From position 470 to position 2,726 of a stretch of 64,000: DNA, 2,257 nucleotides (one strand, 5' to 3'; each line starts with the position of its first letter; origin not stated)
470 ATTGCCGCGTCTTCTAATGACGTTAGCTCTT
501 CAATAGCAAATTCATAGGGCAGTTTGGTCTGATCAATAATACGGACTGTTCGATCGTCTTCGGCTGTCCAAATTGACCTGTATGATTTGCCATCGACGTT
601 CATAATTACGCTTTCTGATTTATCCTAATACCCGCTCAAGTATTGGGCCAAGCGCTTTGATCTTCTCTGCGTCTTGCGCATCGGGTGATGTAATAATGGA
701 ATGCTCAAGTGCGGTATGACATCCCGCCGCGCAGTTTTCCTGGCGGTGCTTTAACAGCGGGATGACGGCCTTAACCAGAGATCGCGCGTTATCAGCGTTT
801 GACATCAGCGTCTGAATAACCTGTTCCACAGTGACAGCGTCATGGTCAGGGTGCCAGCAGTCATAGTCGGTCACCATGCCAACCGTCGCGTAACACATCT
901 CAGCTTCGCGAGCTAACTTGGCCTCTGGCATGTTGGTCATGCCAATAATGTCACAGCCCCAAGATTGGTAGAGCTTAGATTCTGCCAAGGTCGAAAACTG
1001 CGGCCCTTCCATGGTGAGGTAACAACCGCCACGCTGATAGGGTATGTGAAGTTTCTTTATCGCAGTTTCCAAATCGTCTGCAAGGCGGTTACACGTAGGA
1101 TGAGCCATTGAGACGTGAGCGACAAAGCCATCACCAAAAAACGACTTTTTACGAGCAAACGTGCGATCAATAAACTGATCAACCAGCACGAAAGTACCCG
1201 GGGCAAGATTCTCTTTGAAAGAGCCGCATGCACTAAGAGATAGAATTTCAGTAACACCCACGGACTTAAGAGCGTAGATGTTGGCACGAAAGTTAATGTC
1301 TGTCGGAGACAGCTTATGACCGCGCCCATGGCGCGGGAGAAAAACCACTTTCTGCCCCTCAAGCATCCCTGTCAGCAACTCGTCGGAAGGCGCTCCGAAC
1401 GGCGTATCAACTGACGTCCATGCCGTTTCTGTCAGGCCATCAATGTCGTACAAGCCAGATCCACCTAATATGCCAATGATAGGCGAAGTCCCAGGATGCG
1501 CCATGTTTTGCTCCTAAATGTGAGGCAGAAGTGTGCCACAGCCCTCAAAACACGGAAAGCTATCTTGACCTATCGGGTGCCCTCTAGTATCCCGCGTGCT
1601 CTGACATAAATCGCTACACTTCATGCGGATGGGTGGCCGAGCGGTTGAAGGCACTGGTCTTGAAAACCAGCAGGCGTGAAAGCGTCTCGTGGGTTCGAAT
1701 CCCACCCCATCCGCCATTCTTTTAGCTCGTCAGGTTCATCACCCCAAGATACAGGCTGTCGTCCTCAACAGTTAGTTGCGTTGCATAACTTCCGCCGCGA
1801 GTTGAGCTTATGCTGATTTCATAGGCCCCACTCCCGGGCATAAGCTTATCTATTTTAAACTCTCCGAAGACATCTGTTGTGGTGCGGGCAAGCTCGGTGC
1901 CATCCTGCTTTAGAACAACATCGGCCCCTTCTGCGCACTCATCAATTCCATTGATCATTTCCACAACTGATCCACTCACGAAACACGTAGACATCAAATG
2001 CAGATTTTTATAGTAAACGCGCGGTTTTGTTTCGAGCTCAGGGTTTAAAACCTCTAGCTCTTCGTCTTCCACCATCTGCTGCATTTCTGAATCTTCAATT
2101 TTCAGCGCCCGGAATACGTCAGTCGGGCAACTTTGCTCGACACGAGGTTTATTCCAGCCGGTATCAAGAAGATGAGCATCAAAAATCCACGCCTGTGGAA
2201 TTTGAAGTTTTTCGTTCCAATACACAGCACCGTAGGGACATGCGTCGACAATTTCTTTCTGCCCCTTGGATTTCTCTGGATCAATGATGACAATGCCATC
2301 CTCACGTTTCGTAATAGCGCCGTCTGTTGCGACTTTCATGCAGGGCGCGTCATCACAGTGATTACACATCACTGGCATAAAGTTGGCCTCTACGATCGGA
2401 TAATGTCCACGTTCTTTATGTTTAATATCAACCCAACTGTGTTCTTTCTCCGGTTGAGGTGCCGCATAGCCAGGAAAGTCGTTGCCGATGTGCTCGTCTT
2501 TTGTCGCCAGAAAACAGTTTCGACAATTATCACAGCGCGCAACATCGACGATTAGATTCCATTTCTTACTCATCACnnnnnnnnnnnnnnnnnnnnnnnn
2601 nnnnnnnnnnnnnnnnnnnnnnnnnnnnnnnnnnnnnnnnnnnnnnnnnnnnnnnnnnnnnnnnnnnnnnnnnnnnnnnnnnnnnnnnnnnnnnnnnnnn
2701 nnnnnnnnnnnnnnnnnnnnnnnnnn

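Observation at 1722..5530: Leaderless pyrogallol-hydroxytransferase-like molybdoenzyme whose catalytic subunit carries an N-terminal SCP2-like module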

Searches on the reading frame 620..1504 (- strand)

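Call 41: search_protein_families(library=pfam, proteins=[window:620-1504:-], max_evalue=0.001)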
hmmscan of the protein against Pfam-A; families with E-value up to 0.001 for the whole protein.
window:620-1504:- (294 aa): 1 family
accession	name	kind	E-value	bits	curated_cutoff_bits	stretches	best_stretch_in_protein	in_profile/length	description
PF01048.26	PNP_UDP_1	-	1.6e-45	155.8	25.1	1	10-248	2-232/233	Phosphorylase superfamily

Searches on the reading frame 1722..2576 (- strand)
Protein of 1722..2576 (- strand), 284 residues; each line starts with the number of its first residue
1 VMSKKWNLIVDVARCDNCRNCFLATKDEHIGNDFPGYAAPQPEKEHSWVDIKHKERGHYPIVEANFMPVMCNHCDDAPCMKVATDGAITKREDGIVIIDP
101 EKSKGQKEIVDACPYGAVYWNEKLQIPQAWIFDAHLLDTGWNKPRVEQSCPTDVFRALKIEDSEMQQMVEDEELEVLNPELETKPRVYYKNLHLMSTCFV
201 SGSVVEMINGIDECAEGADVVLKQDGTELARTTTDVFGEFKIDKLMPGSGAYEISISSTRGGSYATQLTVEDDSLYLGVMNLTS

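Call 3: search_protein_families(library=pfam, proteins=[window:1722-2576:-], max_evalue=1)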
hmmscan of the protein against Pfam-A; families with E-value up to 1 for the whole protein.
window:1722-2576:- (284 aa): 9 families
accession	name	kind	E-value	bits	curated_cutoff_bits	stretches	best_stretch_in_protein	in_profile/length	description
PF13247.11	Fer4_11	-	1.1e-20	74.1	26.2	1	63-155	2-95/100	4Fe-4S dicluster domain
PF13620.12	CarboxypepD_reg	-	4.1e-06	27.5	32.3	1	201-273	3-72/82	Carboxypeptidase regulatory-like domain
PF17210.9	SdrD_B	-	0.00035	21.2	29.7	1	216-274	25-82/112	SdrD B-like domain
PF12838.12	Fer4_7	-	0.0014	19.5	27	1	14-82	1-47/52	4Fe-4S dicluster domain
PF06902.16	Fer4_19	-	0.0061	17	24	1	66-118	10-59/64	Divergent 4Fe-4S mono-cluster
PF13715.12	CarbopepD_reg_2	-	0.13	12.8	32.2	1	201-260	2-54/88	CarboxypepD_reg-like domain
PF23899.1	SU10_portal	-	0.19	10.5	30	1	111-184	91-164/593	Phage SU10 portal protein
PF13751.12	DDE_Tnp_1_6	-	0.22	12.2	25.1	0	42-92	3-55/125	Transposase DDE domain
PF12837.12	Fer4_6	-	0.78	10.3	25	0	10-23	4-17/24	4Fe-4S binding domain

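Call 6: search_protein_families(library=ncbifam, proteins=[window:1722-2576:-], max_evalue=1)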
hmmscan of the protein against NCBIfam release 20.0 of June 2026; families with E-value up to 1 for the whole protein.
window:1722-2576:- (284 aa): 29 families (the best 25 are shown)
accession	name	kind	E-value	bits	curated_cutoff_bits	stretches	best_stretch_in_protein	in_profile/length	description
NF011569.0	PRK14993.1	equivalog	1.4e-25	90.2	416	1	3-194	41-226/244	tetrathionate reductase subunit TtrB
NF045797.1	DsrO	equivalog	2.2e-24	86.2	200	1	3-190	41-234/235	sulfate reduction electron transfer complex DsrMKJOP subunit DsrO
NF041715.1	arsenate_red_ArrB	equivalog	3.4e-24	85.7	450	2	5-144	2-129/233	arsenate respiratory reductase iron-sulfur subunit ArrB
TIGR03478.1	DMSO_red_II_bet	subfamily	2.7e-22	79.1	480.7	1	52-189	112-252/321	DMSO reductase family type II enzyme, iron-sulfur subunit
TIGR02951.1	DMSO_dmsB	equivalog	5.4e-18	65.5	214.1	1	8-161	4-154/161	DMSO/selenate family reductase complex B subunit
NF042979.1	EthbenzDh_ebdB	equivalog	5.4e-18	65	740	1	53-190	135-275/354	ethylbenzene dehydrogenase subunit beta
TIGR03149.1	cyt_nit_nrfC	equivalog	3e-16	59.5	377.6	1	5-188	38-214/225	cytochrome c nitrite reductase Fe-S protein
NF041782.1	mnquin_red_QrcC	equivalog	6.9e-13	48.8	400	2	6-121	1-119/239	menaquinone reductase iron-sulfur cluster-binding subunit QrcC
TIGR01660.1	narH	equivalog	3e-12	45.7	524.05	1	44-128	156-241/492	nitrate reductase subunit beta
NF009408.0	PRK12769.1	equivalog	2.3e-11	42.6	1003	1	66-174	51-159/659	formate-dependent uric acid utilization protein AegA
NF038355.1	FDH3_beta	equivalog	9.6e-11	42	240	1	7-123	4-106/180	formate dehydrogenase FDH3 subunit beta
NF007658.0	PRK10330.1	equivalog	1.6e-10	40.8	260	1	8-118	5-104/181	electron transport protein HydN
NF009451.0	PRK12809.1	equivalog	2.1e-07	29.6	1154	1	10-157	7-136/639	formate-dependent uric acid utilization protein YgfT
TIGR01582.1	FDH-beta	equivalog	2.6e-07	30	334.7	1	8-162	24-184/283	formate dehydrogenase subunit beta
NF007382.0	PRK09898.1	equivalog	4.5e-05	23.1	213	1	5-117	58-170/208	ferredoxin-like protein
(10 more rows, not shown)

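Call 39: search_solved_structures(query=window:1722-2576:-, show_alignments=1, max_evalue=1e-10)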
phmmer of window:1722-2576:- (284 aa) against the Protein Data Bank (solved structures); distinct sequences matched with E-value up to 1e-10: 6.
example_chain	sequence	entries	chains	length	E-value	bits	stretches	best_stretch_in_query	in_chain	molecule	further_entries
4v4c_B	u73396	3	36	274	2e-74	253.8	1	5-281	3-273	Pyrogallol hydroxytransferase small subunit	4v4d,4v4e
2vpw_B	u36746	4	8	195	4.4e-21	78.7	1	6-192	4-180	NRFC PROTEIN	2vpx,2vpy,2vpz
6cz7_B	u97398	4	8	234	5.3e-21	78.4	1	7-144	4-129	4Fe-4S ferredoxin, iron-sulfur binding domain protein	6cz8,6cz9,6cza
2ivf_B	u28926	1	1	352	5.3e-16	62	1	56-189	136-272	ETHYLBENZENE DEHYDROGENASE BETA-SUBUNIT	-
4ydd_B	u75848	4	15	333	6.2e-14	55.2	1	35-190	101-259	DMSO reductase family type II enzyme, iron-sulfur subunit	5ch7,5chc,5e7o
3egw_B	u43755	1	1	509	9.7e-11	44.7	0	64-140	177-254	Respiratory nitrate reductase 1 beta chain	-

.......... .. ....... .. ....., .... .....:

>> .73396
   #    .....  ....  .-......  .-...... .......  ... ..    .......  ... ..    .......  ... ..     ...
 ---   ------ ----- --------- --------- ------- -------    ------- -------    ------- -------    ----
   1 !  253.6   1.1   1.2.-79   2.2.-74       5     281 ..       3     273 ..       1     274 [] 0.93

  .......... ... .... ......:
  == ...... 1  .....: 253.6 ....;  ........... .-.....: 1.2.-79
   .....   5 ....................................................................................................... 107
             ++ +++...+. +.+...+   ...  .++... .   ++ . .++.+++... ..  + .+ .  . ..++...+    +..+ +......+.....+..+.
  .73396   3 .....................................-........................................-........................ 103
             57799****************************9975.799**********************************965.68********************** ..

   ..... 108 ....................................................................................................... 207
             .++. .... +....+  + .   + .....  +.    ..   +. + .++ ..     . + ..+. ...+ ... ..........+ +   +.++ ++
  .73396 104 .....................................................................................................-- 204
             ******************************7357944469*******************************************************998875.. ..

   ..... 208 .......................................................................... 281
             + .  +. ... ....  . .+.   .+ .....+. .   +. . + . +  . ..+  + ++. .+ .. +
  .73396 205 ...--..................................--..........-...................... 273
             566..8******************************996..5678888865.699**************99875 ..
